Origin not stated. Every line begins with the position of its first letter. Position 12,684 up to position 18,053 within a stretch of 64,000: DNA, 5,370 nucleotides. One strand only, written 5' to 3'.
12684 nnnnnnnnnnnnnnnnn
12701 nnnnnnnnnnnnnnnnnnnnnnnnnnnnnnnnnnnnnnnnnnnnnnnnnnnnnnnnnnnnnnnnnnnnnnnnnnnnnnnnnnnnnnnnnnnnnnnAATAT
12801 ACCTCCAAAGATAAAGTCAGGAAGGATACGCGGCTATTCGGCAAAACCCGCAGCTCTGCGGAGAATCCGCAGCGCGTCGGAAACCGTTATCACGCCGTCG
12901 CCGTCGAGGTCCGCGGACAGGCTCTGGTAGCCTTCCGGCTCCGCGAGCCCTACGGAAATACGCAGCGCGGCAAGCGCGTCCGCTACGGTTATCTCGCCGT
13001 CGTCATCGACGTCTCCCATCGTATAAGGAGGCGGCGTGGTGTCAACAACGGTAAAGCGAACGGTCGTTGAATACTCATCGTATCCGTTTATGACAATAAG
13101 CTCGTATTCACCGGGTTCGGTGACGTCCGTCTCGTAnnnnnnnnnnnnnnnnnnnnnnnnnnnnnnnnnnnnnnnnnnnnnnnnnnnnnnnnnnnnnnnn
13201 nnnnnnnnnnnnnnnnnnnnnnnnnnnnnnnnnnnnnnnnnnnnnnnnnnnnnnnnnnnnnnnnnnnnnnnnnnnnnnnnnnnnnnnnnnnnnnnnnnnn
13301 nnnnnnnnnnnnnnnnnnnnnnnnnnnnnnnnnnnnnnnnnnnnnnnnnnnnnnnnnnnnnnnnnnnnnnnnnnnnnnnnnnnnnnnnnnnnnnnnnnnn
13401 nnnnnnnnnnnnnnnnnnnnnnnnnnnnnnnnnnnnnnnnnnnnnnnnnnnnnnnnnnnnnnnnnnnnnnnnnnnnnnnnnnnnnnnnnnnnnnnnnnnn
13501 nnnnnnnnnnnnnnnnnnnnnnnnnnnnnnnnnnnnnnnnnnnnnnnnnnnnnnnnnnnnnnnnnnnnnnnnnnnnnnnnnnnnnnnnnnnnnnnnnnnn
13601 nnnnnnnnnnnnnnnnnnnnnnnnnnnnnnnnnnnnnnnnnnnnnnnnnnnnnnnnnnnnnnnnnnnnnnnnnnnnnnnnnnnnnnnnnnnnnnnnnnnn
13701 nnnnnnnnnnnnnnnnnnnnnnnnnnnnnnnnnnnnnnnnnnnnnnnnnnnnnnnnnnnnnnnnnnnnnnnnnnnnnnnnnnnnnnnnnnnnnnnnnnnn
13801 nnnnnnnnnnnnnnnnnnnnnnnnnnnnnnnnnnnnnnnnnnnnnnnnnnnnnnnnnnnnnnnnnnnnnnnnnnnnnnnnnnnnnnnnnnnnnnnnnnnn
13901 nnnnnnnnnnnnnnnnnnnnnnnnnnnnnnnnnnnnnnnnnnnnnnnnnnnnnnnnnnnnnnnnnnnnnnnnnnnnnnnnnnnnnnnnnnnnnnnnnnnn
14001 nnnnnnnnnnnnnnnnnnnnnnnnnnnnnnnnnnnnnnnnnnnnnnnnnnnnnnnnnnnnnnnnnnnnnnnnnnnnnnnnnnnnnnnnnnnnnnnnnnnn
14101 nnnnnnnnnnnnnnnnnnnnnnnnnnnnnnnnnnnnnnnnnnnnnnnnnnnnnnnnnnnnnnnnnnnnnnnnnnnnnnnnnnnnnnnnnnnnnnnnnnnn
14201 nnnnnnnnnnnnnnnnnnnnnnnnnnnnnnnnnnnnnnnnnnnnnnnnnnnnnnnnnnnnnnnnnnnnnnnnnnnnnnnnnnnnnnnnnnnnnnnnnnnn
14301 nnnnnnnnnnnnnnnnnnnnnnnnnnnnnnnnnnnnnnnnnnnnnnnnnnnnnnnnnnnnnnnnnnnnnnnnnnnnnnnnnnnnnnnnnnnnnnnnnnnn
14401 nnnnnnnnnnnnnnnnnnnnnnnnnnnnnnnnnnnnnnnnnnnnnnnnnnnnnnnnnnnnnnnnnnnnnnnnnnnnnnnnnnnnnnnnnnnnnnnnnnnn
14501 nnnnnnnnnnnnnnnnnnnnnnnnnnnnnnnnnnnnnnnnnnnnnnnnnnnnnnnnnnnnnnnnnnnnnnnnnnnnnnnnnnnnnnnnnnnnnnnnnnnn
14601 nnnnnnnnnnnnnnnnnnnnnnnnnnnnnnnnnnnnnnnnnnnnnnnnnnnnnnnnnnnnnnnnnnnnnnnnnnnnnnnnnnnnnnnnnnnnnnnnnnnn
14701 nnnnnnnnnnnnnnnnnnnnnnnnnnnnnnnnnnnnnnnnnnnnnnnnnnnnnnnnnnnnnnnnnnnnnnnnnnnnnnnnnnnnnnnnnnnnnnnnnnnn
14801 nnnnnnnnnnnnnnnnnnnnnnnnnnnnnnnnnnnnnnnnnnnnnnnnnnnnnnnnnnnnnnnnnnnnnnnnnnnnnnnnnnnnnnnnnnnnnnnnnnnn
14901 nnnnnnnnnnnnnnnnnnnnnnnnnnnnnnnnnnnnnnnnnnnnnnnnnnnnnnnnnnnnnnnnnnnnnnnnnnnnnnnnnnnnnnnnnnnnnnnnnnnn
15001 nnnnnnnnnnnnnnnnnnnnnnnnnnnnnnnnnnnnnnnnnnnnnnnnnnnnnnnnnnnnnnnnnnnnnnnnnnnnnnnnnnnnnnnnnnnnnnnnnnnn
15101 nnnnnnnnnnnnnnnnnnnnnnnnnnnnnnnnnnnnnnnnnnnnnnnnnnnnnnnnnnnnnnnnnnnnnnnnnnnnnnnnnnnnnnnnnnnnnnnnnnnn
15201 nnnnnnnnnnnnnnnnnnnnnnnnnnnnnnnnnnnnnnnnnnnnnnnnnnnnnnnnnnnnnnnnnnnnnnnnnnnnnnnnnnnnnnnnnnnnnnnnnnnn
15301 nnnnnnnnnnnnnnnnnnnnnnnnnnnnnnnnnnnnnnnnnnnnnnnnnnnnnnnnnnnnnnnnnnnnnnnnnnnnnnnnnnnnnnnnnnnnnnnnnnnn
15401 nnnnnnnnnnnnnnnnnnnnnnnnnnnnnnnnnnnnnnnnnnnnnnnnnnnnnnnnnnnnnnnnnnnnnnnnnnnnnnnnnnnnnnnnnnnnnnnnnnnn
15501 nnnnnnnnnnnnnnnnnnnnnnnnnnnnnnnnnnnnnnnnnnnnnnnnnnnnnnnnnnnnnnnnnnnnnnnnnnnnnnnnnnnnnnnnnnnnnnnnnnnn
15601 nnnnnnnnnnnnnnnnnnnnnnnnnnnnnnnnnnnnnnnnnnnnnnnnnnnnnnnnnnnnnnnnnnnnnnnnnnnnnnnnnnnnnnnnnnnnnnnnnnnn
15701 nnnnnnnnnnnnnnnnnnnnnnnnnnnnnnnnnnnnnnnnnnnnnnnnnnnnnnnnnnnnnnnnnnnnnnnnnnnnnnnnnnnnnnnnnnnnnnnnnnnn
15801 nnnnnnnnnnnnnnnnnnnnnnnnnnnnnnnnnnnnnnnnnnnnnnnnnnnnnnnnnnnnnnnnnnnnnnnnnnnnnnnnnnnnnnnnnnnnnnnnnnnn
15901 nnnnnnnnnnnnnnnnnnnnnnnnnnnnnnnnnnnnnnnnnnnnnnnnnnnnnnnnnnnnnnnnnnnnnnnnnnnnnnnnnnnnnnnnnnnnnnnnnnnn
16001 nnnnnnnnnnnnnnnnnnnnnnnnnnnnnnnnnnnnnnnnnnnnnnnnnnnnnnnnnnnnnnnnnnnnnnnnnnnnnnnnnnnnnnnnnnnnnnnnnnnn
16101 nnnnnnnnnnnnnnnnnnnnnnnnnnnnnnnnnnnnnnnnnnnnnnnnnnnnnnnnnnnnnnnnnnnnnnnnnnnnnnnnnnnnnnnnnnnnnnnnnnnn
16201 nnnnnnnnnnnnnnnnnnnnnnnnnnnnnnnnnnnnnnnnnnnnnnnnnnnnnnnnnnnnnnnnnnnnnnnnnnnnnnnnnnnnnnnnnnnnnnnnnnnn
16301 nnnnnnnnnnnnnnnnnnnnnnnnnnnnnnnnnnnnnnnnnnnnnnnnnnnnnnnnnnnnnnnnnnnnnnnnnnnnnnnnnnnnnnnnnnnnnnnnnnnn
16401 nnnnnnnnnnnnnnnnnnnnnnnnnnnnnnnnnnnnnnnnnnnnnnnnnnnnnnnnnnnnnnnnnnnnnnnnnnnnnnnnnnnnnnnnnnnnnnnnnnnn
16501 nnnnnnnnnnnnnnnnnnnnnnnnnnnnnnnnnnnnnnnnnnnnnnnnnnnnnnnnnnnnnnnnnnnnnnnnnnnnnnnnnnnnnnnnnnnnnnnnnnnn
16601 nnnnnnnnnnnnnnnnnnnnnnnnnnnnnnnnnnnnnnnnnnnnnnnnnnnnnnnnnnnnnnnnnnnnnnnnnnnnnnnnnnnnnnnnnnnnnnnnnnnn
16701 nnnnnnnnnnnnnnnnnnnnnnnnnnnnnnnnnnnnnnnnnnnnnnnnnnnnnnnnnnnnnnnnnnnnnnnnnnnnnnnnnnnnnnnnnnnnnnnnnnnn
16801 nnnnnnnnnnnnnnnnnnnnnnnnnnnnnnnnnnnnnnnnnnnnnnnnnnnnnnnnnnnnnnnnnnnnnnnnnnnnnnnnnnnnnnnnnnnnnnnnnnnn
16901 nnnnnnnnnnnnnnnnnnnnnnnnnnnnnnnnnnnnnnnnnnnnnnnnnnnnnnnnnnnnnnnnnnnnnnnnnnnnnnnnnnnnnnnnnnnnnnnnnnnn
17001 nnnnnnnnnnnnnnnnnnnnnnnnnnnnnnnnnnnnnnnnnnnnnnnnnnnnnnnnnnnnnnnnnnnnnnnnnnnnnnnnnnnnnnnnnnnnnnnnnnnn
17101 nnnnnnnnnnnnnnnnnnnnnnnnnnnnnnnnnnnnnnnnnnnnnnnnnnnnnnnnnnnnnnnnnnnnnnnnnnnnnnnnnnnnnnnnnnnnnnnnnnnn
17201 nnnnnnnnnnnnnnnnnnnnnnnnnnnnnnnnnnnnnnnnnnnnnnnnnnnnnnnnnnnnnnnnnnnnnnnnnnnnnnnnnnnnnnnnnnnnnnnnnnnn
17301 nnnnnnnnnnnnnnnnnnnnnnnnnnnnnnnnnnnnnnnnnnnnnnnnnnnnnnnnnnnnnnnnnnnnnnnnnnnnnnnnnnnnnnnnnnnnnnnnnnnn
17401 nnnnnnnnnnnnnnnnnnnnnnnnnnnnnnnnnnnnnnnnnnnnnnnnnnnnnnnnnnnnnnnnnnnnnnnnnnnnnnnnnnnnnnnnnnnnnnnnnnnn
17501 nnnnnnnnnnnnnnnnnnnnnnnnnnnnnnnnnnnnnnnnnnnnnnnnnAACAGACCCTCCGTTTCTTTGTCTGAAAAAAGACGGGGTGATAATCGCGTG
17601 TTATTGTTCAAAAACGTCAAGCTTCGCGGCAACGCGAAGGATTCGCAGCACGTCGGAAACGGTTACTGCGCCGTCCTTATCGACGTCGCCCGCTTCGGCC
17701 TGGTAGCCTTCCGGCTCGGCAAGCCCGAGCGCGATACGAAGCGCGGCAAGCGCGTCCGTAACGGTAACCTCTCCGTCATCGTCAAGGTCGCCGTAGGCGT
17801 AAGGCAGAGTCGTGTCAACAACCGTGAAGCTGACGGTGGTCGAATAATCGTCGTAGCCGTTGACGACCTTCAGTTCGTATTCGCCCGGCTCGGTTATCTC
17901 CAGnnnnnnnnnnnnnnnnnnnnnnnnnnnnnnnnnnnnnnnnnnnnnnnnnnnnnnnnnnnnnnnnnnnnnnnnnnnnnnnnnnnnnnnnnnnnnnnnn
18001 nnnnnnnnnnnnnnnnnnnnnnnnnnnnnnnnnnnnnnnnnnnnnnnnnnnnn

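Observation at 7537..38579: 31-kb co-directional block of dockerin-tagged proteins with no cohesin partner in the window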

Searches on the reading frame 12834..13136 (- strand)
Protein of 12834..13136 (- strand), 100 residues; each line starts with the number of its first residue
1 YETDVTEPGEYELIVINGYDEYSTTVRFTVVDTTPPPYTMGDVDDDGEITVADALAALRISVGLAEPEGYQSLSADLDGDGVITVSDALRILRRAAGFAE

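Call 7: search_protein_families(library=pfam, proteins=[window:12834-13136:-], max_evalue=1)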
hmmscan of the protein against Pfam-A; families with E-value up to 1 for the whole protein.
window:12834-13136:- (100 aa): 8 families
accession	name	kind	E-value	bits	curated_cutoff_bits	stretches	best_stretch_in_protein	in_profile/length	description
PF00404.24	Dockerin_1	-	6.3e-07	29.9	22.9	1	41-92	2-53/57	Dockerin type I domain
PF13405.12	EF-hand_6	-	2.1e-05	24.3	25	2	76-93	10-27/30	EF-hand domain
PF13499.12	EF-hand_7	-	8.2e-05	23.3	30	1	42-87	12-61/67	EF-hand domain pair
PF00036.39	EF-hand_1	-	0.00016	21.4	25.4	1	75-94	9-28/29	EF hand domain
PF14658.12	EF-hand_9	-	0.011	16.6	37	1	38-95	4-65/66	EF-hand domain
PF22746.1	SHOCT-like_DUF2089-C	-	0.016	15.2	27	0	80-93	12-25/32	SHOCT-like domain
PF13202.12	EF-hand_5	-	0.026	14.5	25.9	1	75-86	8-19/25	EF hand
PF02933.23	CDC48_2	-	0.055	13.5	22.4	1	19-51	30-57/64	Cell division protein 48 (CDC48), domain 2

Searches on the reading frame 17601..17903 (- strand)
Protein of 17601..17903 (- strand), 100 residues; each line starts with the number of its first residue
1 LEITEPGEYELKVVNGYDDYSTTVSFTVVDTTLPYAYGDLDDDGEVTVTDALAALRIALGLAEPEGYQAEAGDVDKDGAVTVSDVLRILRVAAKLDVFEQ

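Call 7: search_protein_families(library=pfam, proteins=[window:17601-17903:-], max_evalue=1)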
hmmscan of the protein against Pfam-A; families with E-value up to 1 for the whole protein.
window:17601-17903:- (100 aa): 7 families
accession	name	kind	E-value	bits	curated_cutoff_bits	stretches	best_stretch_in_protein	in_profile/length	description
PF00404.24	Dockerin_1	-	1.9e-08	34.8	22.9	1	37-88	1-52/57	Dockerin type I domain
PF13405.12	EF-hand_6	-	9e-05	22.3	25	1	73-90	10-27/30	EF-hand domain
PF14658.12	EF-hand_9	-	0.00048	21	37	1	71-94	6-29/66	EF-hand domain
PF00036.39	EF-hand_1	-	0.0094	15.9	25.4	1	73-90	10-27/29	EF hand domain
PF13499.12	EF-hand_7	-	0.026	15.3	30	1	39-88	12-65/67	EF-hand domain pair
PF08308.17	PEGA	-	0.039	14.3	20.8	1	4-28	32-57/71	PEGA domain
PF13202.12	EF-hand_5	-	0.15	12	25.9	0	72-84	8-20/25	EF hand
